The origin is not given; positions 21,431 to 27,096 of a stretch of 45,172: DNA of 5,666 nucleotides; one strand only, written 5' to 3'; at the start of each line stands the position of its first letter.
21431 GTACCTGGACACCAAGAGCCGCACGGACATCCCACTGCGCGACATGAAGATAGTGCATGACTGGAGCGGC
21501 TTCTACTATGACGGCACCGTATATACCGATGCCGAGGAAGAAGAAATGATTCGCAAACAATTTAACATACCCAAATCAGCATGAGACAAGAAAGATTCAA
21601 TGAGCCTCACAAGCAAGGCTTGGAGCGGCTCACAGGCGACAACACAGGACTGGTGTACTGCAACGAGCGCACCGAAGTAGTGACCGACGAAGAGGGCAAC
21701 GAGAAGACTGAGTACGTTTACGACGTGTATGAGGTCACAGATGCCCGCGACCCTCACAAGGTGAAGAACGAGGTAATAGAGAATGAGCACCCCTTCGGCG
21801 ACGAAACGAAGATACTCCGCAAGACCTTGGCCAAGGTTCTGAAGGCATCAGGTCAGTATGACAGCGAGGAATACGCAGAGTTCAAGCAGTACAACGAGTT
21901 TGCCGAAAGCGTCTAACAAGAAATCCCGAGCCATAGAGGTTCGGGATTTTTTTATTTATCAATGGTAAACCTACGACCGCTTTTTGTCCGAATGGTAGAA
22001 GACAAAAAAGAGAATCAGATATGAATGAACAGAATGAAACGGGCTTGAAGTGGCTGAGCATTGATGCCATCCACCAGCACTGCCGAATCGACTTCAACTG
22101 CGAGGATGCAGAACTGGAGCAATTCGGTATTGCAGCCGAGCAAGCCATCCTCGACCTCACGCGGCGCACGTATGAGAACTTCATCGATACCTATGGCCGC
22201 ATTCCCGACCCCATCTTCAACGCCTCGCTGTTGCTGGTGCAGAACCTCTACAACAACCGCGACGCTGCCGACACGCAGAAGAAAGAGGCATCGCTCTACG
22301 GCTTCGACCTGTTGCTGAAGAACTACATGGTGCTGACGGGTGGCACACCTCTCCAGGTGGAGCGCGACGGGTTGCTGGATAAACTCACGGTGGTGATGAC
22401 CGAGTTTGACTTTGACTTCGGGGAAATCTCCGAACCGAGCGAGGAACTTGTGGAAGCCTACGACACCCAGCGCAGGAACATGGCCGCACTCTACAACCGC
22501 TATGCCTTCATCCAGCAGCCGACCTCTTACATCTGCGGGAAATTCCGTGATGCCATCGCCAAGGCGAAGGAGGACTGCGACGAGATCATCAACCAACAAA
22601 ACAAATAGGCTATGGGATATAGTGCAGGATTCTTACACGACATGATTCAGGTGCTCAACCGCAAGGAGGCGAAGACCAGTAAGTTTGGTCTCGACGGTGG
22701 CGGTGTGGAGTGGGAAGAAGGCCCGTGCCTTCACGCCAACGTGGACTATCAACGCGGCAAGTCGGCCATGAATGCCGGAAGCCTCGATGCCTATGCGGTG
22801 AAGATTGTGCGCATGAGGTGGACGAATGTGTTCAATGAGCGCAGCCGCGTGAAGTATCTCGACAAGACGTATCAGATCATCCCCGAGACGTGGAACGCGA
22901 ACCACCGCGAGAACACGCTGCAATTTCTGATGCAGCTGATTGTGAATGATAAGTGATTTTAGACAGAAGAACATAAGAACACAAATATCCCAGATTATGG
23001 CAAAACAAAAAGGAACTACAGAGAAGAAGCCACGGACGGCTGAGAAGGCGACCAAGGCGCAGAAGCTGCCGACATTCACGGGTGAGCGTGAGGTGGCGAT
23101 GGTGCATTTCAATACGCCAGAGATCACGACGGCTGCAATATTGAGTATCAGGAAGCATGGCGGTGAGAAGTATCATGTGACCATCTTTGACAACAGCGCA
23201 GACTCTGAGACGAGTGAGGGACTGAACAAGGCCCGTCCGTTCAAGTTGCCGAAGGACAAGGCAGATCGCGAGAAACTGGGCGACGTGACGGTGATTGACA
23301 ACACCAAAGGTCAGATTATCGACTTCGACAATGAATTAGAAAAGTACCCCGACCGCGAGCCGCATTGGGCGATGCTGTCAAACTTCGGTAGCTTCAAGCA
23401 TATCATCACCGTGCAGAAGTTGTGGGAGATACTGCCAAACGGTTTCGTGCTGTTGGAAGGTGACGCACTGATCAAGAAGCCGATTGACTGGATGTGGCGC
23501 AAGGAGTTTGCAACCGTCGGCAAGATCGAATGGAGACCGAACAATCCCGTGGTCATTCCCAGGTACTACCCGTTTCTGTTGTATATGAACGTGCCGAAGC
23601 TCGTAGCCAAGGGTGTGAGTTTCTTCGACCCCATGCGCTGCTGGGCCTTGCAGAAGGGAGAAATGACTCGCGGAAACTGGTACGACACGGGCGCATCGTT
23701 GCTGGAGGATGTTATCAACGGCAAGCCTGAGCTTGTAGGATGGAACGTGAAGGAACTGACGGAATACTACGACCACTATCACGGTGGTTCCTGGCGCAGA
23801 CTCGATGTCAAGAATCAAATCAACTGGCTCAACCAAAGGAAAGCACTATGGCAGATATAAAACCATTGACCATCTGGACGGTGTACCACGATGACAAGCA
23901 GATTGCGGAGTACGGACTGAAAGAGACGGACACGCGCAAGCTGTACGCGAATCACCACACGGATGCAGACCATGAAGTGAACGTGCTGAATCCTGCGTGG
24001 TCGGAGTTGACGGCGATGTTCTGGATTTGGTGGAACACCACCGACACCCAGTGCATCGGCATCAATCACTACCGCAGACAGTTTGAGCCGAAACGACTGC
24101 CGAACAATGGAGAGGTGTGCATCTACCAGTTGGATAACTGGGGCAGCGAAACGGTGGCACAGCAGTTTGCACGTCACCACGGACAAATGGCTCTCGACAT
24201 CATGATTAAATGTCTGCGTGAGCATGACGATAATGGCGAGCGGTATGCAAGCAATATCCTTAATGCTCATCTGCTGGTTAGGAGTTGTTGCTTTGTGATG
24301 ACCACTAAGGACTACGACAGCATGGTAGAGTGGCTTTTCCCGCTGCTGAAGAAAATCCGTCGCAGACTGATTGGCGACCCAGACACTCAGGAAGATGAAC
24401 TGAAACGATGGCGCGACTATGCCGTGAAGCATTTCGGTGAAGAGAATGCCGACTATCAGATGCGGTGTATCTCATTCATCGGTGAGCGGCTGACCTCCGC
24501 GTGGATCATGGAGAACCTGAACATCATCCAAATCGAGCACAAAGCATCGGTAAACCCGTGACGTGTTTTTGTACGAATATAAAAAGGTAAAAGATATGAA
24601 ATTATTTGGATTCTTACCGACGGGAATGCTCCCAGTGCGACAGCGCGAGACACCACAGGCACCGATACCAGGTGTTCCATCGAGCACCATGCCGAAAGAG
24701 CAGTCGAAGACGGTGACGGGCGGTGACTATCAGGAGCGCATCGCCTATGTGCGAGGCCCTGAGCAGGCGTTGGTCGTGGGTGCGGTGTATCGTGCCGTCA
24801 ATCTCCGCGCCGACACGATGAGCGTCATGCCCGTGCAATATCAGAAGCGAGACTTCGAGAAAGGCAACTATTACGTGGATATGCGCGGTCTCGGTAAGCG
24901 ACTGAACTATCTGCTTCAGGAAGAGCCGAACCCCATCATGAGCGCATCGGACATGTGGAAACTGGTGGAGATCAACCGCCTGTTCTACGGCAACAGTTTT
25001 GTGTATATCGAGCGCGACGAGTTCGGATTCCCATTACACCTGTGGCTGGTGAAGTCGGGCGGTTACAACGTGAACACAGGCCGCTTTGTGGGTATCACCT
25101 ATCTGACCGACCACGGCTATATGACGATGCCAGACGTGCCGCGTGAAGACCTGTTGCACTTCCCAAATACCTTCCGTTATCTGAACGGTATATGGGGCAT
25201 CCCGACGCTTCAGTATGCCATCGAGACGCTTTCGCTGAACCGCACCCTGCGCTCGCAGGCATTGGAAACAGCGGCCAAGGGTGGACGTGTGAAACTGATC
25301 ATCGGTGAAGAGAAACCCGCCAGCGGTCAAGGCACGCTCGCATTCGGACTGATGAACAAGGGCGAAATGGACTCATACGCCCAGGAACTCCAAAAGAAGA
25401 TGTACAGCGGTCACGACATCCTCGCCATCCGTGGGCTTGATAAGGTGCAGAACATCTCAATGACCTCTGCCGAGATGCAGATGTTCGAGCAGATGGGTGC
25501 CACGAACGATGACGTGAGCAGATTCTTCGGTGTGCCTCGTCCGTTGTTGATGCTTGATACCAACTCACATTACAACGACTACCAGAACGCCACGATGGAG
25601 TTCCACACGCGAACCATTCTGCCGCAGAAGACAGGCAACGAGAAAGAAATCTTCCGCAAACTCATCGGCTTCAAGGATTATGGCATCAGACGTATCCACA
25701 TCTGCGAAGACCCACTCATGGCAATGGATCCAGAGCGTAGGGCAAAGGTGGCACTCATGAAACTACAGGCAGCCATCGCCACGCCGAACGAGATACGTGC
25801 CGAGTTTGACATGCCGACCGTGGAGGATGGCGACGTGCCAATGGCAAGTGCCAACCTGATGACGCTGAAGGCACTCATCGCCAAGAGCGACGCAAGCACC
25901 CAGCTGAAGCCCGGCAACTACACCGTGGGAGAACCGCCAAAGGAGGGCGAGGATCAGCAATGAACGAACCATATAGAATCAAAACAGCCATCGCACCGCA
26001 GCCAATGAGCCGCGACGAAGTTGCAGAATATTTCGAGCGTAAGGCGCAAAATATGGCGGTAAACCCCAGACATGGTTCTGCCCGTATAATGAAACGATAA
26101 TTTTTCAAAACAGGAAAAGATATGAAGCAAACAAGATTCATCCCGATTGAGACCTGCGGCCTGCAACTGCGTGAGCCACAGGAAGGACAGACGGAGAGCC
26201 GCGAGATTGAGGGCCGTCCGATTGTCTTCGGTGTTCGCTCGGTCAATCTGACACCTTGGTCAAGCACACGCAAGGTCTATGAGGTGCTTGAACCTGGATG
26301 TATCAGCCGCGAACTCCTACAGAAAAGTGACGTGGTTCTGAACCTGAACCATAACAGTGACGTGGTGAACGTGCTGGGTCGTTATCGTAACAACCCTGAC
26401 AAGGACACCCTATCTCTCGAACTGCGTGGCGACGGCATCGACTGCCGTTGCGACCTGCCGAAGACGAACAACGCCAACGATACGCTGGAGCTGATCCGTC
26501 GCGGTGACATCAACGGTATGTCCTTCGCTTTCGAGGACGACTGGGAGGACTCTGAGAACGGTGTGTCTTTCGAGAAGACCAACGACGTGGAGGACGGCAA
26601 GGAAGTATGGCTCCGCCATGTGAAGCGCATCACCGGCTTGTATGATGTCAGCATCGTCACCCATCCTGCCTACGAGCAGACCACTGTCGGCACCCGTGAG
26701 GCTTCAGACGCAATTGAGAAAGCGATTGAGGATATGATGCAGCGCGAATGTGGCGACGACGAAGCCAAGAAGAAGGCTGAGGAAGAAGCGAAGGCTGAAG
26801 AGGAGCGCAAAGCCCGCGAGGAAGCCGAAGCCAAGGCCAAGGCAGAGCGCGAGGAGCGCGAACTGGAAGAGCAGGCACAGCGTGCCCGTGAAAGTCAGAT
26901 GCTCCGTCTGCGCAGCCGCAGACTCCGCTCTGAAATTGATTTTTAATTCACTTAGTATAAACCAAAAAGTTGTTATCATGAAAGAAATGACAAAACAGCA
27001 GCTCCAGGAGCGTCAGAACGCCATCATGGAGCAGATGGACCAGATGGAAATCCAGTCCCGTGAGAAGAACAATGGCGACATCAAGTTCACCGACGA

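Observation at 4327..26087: Nine copies of a bipartite motif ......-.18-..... with invariant spacing in front of late transcription units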

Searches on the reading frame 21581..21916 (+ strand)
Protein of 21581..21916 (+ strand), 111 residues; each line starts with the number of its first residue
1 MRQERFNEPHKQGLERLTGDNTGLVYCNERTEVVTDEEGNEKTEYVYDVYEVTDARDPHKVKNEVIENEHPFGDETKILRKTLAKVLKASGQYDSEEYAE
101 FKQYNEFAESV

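Call 10: search_protein_families(library=pfam, proteins=[window:21581-21916:+], max_evalue=0.01)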
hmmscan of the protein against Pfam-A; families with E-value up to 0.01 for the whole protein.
window:21581-21916:+ (111 aa): 0 families

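Call 113: search_protein_families(library=pfam, proteins=[window:21581-21916:+], max_evalue=1)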
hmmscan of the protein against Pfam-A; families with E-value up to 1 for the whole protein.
window:21581-21916:+ (111 aa): 1 family
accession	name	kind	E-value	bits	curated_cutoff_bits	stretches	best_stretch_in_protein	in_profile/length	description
PF00624.23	Flocculin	-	0.29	11.8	21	1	31-50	20-39/41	Flocculin repeat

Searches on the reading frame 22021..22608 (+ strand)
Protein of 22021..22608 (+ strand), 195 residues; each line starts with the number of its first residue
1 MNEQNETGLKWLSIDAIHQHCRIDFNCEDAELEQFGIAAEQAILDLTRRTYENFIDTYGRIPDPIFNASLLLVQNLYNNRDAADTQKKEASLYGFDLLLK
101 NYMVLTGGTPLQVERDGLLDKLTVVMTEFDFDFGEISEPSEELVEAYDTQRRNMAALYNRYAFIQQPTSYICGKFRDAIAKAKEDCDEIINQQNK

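Call 10: search_protein_families(library=pfam, proteins=[window:22021-22608:+], max_evalue=0.01)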
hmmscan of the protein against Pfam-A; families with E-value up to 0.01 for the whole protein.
window:22021-22608:+ (195 aa): 1 family
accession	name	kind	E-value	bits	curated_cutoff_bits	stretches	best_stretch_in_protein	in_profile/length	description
PF05135.19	Phage_connect_1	-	2.1e-05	25.3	21.2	1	14-87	4-75/101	Phage gp6-like head-tail connector protein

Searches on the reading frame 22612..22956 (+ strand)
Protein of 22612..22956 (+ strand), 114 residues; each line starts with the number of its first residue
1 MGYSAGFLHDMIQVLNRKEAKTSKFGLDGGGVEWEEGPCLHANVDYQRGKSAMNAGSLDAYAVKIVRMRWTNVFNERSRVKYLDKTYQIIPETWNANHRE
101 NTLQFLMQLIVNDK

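Call 10: search_protein_families(library=pfam, proteins=[window:22612-22956:+], max_evalue=0.01)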
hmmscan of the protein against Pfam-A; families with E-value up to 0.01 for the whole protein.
window:22612-22956:+ (114 aa): 1 family
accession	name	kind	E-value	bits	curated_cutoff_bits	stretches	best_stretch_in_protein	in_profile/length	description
PF05521.18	Phage_HCP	-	7.2e-06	27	25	1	9-100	7-98/106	Phage head completion protein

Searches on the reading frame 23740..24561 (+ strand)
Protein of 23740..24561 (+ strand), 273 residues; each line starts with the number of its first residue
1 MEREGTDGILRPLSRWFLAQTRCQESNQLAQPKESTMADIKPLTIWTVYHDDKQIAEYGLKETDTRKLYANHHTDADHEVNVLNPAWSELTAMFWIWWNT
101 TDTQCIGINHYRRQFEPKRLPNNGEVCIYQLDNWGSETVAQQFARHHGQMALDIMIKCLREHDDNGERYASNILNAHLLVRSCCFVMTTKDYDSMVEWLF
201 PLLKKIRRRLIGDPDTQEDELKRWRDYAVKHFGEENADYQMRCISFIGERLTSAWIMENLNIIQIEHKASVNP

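Call 10: search_protein_families(library=pfam, proteins=[window:23740-24561:+], max_evalue=0.01)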
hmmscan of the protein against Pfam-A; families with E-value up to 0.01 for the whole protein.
window:23740-24561:+ (273 aa): 1 family
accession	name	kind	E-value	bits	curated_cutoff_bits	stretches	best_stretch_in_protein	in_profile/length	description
PF14393.11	DUF4422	-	6.3e-21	75.7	25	2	77-119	41-83/220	Domain of unknown function (DUF4422)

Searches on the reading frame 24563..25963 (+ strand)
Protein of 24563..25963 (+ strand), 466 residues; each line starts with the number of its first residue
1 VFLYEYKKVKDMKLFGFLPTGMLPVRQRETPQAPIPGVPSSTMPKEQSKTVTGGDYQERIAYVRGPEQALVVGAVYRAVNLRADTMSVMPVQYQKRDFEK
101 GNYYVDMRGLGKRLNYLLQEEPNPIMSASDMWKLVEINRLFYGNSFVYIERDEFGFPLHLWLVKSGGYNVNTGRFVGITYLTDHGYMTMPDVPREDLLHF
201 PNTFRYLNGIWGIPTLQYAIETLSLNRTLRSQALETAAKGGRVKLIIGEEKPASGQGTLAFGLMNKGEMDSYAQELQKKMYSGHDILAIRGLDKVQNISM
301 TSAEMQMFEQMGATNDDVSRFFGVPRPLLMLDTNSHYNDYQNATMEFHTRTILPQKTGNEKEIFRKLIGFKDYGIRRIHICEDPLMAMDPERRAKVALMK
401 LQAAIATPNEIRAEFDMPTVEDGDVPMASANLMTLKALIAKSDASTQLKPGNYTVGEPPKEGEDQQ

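Call 10: search_protein_families(library=pfam, proteins=[window:24563-25963:+], max_evalue=0.01)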
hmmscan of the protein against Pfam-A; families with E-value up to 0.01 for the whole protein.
window:24563-25963:+ (466 aa): 1 family
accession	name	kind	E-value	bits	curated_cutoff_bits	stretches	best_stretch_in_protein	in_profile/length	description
PF04860.17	Phage_portal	-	2.5e-49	168.6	39.1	1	74-414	2-319/321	Phage portal protein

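Call 18: find_related_loci(query=window:24596-25963:+, collection=viral_contigs, flank=10000)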
Query window:24596-25963:+ (455 aa) in viral_contigs; peptide patterns used: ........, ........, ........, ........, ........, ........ (x = any residue, [..] = any of these).
137 stretches matched a pattern; 112 encode a relative of the query (tblastn E <= 1e-3); the best 80 are kept; 80 distinct loci.
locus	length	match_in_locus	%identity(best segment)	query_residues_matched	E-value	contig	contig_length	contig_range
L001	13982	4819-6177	91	1-455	0e+0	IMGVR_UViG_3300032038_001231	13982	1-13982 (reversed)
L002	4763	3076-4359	86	15-447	0e+0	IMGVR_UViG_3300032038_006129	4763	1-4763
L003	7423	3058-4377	83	15-455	0e+0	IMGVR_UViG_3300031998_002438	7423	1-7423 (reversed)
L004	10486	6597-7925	82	1-447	0e+0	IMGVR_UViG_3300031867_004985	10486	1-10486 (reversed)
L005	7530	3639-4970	82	15-455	0e+0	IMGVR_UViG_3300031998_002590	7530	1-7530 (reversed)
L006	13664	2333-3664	82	15-455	0e+0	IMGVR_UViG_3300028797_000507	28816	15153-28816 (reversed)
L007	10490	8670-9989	81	11-452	0e+0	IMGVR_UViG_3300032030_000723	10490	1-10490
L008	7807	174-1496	81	15-455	0e+0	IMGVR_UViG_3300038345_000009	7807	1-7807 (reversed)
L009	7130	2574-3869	82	15-447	0e+0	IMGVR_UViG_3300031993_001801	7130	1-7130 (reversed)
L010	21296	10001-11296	80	21-453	0e+0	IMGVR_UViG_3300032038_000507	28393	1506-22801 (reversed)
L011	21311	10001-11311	80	15-450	0e+0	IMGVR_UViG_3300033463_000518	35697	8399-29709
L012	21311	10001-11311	80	15-450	0e+0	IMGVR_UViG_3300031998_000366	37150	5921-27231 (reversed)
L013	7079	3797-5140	81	15-455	0e+0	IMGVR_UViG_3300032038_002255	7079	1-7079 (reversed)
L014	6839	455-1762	79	14-449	0e+0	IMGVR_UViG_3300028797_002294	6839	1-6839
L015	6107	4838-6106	82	14-438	0e+0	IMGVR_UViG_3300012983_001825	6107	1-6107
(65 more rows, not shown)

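Call 44: search_dna_similar(query=window:24596-25963:+, collection=phages, mode=protein, max_rows=15)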
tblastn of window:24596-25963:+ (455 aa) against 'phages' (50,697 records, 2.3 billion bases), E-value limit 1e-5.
Records with a match: 446; places in all: 448; records where one place covers at least 80% of the query: 349.
Best place of each record, by identity: <60% 446.
By first word of the organism name: Staphylococcus 94; Vibrio 82; Bacillus 47; Escherichia 38; Pseudomonas 28; Moraxella 23; Klebsiella 18; Enterobacteria 10; Paenibacillus 9; Clostridium 7; and 36 more.
By host as written in the record: - 110; Staphylococcus aureus 35; Escherichia coli 32; Moraxella catarrhalis 23; Bacillus anthracis 16; Pseudomonas aeruginosa 14; Klebsiella pneumoniae 7; Escherichia coli str. K-12 substr. MG1655 5; and 139 more.
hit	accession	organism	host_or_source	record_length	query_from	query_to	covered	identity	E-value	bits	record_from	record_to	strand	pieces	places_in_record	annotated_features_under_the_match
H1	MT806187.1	Bacteroides phage F2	Bacteroides uniformis MB18-33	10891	59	455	87%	28.6%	2e-35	145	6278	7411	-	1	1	putative portal protein | putative prohead protease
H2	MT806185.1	Bacteroides phage F4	Bacteroides uniformis MB18-80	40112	59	455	87%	28.6%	2e-35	145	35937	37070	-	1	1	putative portal protein | putative prohead protease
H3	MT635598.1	Bacteroides phage Bacuni_F1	Bacteroides sp.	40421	59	455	87%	28.6%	2e-35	145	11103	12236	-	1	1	putative portal protein | putative prohead protease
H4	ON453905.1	Flavonifractor phage Cormatin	Flavonifractor plautii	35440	56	450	87%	26.4%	4e-15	84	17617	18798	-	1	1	portal protein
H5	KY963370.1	Bacillus phage Negev_SA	Bacillus anthracis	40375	49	453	89%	25.2%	1e-16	89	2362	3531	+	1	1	portal protein | hypothetical protein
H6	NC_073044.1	Bacillus phage Negev_SA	Bacillus anthracis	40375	49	453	89%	25.2%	1e-16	89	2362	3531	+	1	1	portal protein | hypothetical protein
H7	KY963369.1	Bacillus phage Tavor_SA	Bacillus anthracis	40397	52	453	88%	25.2%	1e-16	89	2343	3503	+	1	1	portal protein | hypothetical protein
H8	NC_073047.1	Bacillus phage Tavor_SA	Bacillus anthracis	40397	52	453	88%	25.2%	1e-16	89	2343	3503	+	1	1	portal protein | hypothetical protein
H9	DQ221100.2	Bacillus phage Gamma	Bacillus anthracis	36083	52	453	88%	25.2%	1e-16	89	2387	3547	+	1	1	putative portal protein | putative prohead protease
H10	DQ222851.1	Bacillus phage Cherry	Bacillus anthracis Vollum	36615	52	453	88%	25.2%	1e-16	89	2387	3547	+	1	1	phage portal protein, HK97 family | prohead protease, HK97 family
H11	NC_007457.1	Bacillus phage Cherry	Bacillus anthracis Vollum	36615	52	453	88%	25.2%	1e-16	89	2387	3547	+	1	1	phage portal protein, HK97 family | prohead protease, HK97 family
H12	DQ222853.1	Bacillus phage Gamma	Bacillus cereus ATCC 4342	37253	52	453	88%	25.2%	1e-16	89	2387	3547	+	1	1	phage portal protein, HK97 family | prohead protease, HK97 family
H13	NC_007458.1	Bacillus phage Gamma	Bacillus cereus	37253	52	453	88%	25.2%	1e-16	89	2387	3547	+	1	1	portal protein | head maturation protease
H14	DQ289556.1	Bacillus phage Gamma isolate d'Herelle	Bacillus cereus ATCC 4342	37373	52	453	88%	25.2%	1e-16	89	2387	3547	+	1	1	putative phage portal protein | putative Caudovirales phage prohead protease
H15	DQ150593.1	Bacillus phage Fah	Bacillus anthracis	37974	52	453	88%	25.2%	1e-16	89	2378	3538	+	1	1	portal protein | prohead protease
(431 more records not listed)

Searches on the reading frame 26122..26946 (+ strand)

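Call 10: search_protein_families(library=pfam, proteins=[window:26122-26946:+], max_evalue=0.01)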
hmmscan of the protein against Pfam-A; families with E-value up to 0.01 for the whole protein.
window:26122-26946:+ (274 aa): 1 family
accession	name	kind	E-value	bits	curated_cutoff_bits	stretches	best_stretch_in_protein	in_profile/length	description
PF04586.22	Peptidase_S78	-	1.2e-24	87.8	21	1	20-194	9-157/165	Caudovirus prohead serine protease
